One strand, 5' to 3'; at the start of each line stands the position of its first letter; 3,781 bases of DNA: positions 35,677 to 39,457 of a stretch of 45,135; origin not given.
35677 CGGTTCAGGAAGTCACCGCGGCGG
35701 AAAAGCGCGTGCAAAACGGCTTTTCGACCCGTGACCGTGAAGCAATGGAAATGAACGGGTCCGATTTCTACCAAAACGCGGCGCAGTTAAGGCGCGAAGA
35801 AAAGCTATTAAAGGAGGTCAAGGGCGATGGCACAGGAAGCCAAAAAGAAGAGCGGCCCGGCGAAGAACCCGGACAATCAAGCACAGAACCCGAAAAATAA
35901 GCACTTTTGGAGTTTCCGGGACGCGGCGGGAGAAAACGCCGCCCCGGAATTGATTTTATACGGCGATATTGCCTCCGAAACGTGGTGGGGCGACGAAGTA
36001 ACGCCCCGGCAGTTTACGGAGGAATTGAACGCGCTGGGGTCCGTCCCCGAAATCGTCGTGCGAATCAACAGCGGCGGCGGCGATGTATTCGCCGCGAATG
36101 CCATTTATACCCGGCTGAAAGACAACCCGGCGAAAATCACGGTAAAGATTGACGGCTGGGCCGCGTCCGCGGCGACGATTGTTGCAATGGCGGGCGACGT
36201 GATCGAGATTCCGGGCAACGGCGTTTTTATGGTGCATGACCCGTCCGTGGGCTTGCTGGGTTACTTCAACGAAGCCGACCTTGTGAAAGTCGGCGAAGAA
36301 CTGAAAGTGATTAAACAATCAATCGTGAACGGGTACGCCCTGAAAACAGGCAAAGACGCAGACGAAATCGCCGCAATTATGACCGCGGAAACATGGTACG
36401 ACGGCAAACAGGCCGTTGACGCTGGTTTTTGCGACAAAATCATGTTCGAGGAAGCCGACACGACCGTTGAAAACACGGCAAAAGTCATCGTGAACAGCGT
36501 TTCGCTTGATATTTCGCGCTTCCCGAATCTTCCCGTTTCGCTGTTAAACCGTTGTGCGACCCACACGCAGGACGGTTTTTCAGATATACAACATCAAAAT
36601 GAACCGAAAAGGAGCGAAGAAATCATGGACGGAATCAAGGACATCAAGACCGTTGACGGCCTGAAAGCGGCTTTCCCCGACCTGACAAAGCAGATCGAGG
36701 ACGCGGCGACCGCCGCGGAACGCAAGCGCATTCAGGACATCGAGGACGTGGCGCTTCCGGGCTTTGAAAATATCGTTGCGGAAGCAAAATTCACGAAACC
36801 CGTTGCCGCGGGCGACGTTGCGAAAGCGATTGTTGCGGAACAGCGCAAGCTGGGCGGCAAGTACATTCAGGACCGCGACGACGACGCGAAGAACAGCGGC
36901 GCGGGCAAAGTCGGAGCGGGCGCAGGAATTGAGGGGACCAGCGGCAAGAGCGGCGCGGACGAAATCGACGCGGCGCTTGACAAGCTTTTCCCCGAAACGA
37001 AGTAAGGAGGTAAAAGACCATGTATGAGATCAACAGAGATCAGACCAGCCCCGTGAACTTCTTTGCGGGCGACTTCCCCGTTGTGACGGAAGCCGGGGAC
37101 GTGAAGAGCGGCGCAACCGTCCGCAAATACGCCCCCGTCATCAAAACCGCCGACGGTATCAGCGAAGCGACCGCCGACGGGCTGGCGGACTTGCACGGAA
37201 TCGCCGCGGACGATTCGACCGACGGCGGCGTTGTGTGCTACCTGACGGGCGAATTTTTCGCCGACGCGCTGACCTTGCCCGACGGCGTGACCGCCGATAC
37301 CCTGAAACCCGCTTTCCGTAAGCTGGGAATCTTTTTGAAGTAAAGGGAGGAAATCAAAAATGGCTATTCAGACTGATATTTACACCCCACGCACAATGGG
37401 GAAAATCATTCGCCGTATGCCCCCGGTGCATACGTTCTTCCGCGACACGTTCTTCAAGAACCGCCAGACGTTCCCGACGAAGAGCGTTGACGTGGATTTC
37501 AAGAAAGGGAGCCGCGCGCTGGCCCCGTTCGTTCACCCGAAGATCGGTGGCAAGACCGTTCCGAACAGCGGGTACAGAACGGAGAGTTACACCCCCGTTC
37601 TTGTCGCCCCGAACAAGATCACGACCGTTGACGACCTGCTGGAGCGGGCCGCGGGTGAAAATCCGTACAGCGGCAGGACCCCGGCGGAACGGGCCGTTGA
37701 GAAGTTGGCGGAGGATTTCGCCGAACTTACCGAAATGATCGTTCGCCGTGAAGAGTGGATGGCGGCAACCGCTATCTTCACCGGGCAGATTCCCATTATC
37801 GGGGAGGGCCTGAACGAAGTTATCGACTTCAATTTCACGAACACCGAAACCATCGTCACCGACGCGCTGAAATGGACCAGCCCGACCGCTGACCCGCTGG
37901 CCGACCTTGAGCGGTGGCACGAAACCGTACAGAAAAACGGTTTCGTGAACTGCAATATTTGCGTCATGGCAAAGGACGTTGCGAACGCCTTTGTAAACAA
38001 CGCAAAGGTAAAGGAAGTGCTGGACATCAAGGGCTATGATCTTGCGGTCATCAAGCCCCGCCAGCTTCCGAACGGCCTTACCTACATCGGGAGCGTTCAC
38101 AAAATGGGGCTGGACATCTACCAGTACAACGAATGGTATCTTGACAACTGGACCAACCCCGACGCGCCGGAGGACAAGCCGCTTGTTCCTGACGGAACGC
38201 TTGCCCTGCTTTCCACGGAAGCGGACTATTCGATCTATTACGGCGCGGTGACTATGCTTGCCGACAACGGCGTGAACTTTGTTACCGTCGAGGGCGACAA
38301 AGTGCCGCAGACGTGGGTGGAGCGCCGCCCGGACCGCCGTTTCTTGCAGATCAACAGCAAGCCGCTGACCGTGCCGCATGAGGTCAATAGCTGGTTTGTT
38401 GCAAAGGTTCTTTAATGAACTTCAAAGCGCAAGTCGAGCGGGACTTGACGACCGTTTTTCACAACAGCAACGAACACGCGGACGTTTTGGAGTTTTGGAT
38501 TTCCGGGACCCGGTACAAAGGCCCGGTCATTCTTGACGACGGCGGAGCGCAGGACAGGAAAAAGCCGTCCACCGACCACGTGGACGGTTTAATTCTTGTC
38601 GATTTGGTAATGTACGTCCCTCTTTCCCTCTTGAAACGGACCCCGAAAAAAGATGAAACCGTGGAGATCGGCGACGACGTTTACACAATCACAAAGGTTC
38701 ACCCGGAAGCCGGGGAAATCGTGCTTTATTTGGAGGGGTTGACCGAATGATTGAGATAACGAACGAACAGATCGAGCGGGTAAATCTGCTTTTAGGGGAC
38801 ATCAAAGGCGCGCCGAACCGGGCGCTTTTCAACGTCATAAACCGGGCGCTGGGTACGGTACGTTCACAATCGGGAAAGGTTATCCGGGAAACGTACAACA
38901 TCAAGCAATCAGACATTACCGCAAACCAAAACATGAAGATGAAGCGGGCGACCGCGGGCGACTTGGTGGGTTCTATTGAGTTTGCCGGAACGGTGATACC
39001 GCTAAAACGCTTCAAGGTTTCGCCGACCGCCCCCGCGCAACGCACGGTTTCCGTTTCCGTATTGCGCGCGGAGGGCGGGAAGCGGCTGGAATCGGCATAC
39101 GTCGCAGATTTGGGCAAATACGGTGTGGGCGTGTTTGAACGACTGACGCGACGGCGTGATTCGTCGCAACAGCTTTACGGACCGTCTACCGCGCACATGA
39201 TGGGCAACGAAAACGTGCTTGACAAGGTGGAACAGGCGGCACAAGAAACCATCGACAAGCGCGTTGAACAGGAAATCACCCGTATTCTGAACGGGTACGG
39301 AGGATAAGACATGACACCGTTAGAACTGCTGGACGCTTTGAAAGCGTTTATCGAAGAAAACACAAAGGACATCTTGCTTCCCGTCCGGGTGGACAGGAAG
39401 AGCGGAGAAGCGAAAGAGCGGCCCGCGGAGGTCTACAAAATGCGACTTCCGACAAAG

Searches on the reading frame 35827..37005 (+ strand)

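Call 38: search_protein_families(library=pfam, proteins=[window:35827-37005:+], max_evalue=0.001)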
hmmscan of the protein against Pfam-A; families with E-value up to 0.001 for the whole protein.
window:35827-37005:+ (392 aa): 3 families
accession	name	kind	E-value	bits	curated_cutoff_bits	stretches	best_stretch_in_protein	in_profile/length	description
PF00574.28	CLP_protease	-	1.8e-22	80.5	20.2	1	71-208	44-181/182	Clp protease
PF01972.22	SDH_protease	-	3.3e-06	26.8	31.3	1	77-143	95-161/286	ClpP-like SDH-type serine proteinase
PF25145.1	NfeD1b_N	-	0.00065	19.8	40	1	74-129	32-87/189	NfeD1b, N-terminal domain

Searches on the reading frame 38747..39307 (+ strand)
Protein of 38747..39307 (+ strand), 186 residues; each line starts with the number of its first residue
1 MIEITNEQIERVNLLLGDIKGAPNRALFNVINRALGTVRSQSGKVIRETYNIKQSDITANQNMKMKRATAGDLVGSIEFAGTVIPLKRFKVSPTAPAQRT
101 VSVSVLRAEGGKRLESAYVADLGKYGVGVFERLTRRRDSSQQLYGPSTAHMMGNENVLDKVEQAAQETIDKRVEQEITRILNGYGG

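Call 38: search_protein_families(library=pfam, proteins=[window:38747-39307:+], max_evalue=0.001)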
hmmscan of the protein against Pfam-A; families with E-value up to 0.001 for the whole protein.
window:38747-39307:+ (186 aa): 1 family
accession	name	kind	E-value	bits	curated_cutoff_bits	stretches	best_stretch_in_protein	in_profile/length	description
PF06763.17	Minor_tail_Z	-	0.00038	20.8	23.9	1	24-181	20-184/190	Prophage minor tail protein Z (GPZ)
